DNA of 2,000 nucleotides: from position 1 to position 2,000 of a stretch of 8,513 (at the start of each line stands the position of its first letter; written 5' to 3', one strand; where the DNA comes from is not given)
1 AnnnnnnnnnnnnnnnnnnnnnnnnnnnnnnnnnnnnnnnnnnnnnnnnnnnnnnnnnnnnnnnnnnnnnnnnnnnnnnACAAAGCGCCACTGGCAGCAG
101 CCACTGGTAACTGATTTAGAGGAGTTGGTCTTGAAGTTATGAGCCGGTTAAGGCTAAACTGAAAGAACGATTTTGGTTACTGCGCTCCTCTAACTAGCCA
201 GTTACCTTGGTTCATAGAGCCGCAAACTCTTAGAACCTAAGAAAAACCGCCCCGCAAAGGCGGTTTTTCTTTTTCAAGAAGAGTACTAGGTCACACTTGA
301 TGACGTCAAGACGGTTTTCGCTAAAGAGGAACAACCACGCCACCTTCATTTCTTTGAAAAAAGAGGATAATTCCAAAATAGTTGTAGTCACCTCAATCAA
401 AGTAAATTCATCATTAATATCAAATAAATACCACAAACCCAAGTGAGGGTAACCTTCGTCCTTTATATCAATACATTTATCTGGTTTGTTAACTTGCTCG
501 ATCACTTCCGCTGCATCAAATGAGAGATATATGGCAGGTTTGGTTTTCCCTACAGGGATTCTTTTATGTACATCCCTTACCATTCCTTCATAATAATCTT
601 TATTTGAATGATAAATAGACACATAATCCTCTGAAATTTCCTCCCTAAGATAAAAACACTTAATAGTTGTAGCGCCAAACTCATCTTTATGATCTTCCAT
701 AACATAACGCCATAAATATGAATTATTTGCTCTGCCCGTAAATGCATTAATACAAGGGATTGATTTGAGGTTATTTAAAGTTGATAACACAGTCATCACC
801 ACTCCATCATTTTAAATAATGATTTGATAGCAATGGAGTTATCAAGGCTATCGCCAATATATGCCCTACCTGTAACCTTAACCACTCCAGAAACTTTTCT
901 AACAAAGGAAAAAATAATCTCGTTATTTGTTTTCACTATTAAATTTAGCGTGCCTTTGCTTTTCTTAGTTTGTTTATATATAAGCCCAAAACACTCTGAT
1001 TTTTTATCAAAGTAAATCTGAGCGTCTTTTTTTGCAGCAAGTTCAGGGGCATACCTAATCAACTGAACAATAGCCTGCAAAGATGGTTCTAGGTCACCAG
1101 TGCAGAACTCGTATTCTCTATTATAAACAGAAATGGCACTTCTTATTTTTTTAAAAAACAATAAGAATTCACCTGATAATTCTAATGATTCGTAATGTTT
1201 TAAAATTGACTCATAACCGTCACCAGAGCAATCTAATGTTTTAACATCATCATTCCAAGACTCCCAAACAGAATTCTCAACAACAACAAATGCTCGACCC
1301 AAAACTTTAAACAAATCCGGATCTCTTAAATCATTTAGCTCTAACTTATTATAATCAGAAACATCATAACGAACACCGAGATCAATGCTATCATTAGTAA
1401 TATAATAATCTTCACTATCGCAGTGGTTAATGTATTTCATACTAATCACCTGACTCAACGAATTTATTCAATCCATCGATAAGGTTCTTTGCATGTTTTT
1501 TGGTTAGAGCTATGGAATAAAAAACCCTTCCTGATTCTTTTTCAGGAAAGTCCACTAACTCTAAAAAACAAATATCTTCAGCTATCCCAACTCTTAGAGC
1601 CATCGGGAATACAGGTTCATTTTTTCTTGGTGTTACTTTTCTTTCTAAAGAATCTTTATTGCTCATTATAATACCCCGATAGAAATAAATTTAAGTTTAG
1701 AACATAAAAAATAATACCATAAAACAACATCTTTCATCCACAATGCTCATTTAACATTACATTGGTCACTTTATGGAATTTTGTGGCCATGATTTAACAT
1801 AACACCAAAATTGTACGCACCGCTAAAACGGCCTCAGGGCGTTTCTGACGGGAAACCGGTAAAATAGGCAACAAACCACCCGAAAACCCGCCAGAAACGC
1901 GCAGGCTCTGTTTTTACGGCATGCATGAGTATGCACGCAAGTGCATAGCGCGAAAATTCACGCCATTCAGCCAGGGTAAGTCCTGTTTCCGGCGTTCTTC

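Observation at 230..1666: AT-rich, translationally coupled three-gene operon of unknown function on a small ColE1 backbone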

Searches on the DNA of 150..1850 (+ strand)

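Call 4: search_dna_similar(query=window:150-1850:+, collection=plasmids, mode=near, max_rows=30)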
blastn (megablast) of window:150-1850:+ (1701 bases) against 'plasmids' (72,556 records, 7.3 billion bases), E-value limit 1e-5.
Records with a match: 563; places in all: 618; records where one place covers at least 80% of the query: 22.
Best place of each record, by identity: >=99% 96; 95-99% 49; 90-95% 258; 80-90% 160.
By first word of the organism name: Klebsiella 462; Enterobacter 39; Escherichia 34; Raoultella 15; Serratia 5; Citrobacter 4; Salmonella 3; Shigella 1.
By predicted mobility (MOB-suite, as given by PLSDB): non-mobilizable 452; mobilizable 63; conjugative 48.
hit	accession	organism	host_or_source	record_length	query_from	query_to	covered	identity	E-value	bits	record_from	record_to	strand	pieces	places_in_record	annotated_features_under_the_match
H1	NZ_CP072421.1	Klebsiella pneumoniae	Homo sapiens,blood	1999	1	1701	100%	99.9%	0e+0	3136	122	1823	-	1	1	hypothetical protein (x3)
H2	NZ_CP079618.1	Klebsiella pneumoniae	Homo sapiens,Pus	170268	1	1701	100%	99.9%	0e+0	3136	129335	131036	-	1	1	hypothetical protein (x3)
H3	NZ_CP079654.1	Klebsiella pneumoniae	Homo sapiens,urine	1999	1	1701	100%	99.9%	0e+0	3136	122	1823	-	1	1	hypothetical protein (x3)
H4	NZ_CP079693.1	Klebsiella pneumoniae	Homo sapiens,urine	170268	1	1701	100%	99.9%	0e+0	3136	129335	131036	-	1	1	hypothetical protein (x3)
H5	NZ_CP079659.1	Klebsiella pneumoniae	Homo sapiens,urine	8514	1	1701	100%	99.9%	0e+0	3136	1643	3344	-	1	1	hypothetical protein (x3)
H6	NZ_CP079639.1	Klebsiella pneumoniae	Homo sapiens,Laryngeal suction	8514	1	1701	100%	99.9%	0e+0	3136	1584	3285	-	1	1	hypothetical protein (x3)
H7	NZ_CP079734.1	Klebsiella pneumoniae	Homo sapiens,urine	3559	1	1701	100%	99.9%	0e+0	3136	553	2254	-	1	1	hypothetical protein (x3)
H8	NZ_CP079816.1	Klebsiella pneumoniae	Homo sapiens,urine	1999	1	1701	100%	99.9%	0e+0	3136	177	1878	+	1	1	hypothetical protein (x3)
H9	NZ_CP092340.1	Klebsiella pneumoniae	Homo sapiens,cell culture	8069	1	1701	100%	99.9%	0e+0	3136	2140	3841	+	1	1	hypothetical protein (x3)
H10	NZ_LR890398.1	Klebsiella pneumoniae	Homo sapiens,urine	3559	1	1701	100%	99.9%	0e+0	3136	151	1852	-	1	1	hypothetical protein (x3)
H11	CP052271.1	Klebsiella pneumoniae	Homo sapiens,blood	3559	1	1701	100%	99.9%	0e+0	3136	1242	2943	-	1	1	hypothetical protein (x3)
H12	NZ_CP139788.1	Klebsiella pneumoniae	Homo sapiens,Pus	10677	1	1701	100%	99.9%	0e+0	3136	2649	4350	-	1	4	hypothetical protein (x3)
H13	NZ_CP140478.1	Klebsiella pneumoniae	Homo sapiens,blood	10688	1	1701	100%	99.9%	0e+0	3136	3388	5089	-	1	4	hypothetical protein (x3)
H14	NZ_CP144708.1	Klebsiella pneumoniae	cell culture,River estuary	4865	1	1701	100%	99.9%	0e+0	3136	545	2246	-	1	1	hypothetical protein (x3)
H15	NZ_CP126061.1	Klebsiella pneumoniae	Homo sapiens,anorectal swab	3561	1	1701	100%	99.9%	0e+0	3136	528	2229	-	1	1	hypothetical protein (x3)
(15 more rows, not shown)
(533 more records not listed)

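Call 14: get_annotated_region(hit=H5, flank=7000)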
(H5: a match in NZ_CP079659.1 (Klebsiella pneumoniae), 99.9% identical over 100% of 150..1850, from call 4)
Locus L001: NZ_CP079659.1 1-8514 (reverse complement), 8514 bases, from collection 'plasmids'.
description: Klebsiella pneumoniae subsp. pneumoniae strain WRC27_S471MPC plasmid pS471M_P4, complete sequence
organism: Klebsiella pneumoniae (NCBI taxid 72407)
taxonomy: Bacteria; Pseudomonadota; Gammaproteobacteria; Enterobacterales; Enterobacteriaceae; Klebsiella; Klebsiella pneumoniae
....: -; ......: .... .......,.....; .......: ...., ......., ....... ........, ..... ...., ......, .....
typing (MOB-suite, as given by PLSDB): non-mobilizable; replicon ColRNAI_rep_cluster_1987
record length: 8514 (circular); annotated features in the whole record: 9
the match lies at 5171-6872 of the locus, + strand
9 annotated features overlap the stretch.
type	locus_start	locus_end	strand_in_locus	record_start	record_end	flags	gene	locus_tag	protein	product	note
CDS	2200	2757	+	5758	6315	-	-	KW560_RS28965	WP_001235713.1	recombinase family protein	GO:0006310 - DNA recombination [Evidence IEA]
CDS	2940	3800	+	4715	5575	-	-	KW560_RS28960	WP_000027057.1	broad-spectrum class A beta-lactamase TEM-1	-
predicted_resistance_gene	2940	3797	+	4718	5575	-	blaTEM-1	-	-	broad-spectrum class A beta-lactamase TEM-1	predicted by amrfinderplus; class BETA-LACTAM; identity 100.0%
CDS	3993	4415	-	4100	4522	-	-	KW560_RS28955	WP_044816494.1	helix-turn-helix domain-containing protein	-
CDS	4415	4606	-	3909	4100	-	-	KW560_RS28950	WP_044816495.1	Rop family plasmid primer RNA-binding protein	-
CDS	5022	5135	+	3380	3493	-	-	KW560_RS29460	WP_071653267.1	replication initiation protein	-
CDS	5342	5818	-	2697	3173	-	-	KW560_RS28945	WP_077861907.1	hypothetical protein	-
CDS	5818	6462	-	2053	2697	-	-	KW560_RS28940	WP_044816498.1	hypothetical protein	-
CDS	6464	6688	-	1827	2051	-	-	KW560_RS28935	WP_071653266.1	hypothetical protein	-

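Call 89: search_dna_similar(query=L012:3785-5216:+, collection=ecoli_genomes, mode=distant, max_rows=30, rows=spread)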
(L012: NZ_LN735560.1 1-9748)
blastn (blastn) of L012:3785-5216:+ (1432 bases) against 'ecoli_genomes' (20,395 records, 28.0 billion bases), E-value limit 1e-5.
Records with a match: 12; places in all: 13; records where one place covers at least 80% of the query: 12.
Genomes with a match: 12 of 5426; with a place that covers at least 80% of the query: 12. Places per genome that has any: lowest 1, median 1, highest 2. On chromosomes: 0 places; on plasmids: 13.
Best place of each record, by identity: >=99% 9; 80-90% 3.
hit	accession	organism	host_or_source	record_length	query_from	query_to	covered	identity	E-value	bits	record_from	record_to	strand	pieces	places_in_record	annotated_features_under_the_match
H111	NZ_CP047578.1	Escherichia coli strain 94EC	Homo sapiens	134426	1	1432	100%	100.0%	0e+0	2583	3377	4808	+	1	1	hypothetical protein (x3)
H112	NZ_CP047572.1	Escherichia coli strain 2EC1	Homo sapiens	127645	1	1432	100%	100.0%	0e+0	2583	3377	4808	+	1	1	hypothetical protein (x3)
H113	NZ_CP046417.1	Escherichia coli strain LZYWN_4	swine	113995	1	1432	100%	100.0%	0e+0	2583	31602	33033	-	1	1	hypothetical protein (x3)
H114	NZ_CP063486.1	Escherichia coli strain EM03-18-08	not applicable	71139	1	1432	100%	100.0%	0e+0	2583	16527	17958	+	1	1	hypothetical protein (x3)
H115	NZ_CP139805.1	Escherichia coli strain HN257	chicken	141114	1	1432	100%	100.0%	0e+0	2583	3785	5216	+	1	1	hypothetical protein (x3)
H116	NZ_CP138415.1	Escherichia coli strain 50EVA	Homo sapiens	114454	1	1432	100%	100.0%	0e+0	2583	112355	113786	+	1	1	hypothetical protein (x3)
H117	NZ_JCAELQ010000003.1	Escherichia coli strain ECKH-257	Homo sapiens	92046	1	1432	100%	100.0%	0e+0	2583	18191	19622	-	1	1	hypothetical protein (x3)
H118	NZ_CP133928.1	Escherichia coli strain M22546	Homo sapiens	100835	1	1432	100%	99.9%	0e+0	2579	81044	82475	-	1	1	hypothetical protein (x3)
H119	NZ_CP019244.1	Escherichia coli strain Combat2C1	Homo sapiens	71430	1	1234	86%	100.0%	0e+0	2226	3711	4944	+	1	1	hypothetical protein (x3)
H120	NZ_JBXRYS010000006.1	Escherichia coli strain EC09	Homo sapiens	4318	3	1432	100%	84.6%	0e+0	1581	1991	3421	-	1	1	hypothetical protein (x3)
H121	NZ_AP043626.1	Escherichia coli strain AST216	Homo sapiens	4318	3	1432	100%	84.5%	0e+0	1577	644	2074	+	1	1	hypothetical protein (x3)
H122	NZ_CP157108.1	Escherichia coli strain UTME-10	Sus scrofa domesticus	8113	3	1318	92%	84.7%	0e+0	1462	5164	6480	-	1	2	hypothetical protein (x3)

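Call 114: search_rna_families(sources=[L013, L014, L022, L023, L010, L007], threshold=gathering)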
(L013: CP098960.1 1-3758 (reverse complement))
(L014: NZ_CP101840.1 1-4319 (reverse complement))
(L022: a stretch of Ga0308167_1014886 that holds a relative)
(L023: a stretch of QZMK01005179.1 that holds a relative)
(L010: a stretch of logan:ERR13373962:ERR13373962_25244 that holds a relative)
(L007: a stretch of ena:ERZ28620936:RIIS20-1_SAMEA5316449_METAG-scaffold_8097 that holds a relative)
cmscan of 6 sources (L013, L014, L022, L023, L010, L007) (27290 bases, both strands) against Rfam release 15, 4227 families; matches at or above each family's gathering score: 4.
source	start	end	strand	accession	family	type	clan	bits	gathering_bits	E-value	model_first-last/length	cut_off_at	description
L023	8096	8195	-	RF00106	RNAI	Gene; antisense;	-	92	47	3.4e-16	1-102/102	no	RNAI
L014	1485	1587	-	RF00106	RNAI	Gene; antisense;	-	80.7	47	1.4e-13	1-102/102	no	RNAI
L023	3501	3604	-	RF00106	RNAI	Gene; antisense;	-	79.6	47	2.4e-13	1-102/102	no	RNAI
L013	208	309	-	RF00106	RNAI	Gene; antisense;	-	79.2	47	3e-13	1-102/102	no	RNAI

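Call 115: search_rna_families(sources=[L012, L024], threshold=gathering)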
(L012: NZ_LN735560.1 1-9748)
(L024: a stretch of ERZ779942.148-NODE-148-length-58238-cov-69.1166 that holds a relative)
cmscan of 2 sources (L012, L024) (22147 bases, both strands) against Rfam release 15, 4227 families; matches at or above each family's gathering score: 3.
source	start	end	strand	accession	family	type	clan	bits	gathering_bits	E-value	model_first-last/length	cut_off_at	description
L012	294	441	+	RF01087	PK-repZ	Cis-reg;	-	184.1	44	1.9e-42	1-150/150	no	Pseudoknot of the regulatory region of the repZ gene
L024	675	831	+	RF01794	sok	Gene; antitoxin;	-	91.9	59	9e-20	1-157/157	no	sok antitoxin (CssrC)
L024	1637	1725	-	RF00042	CopA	Gene; antisense;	-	88.4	60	1.4e-15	1-92/92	no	CopA-like RNA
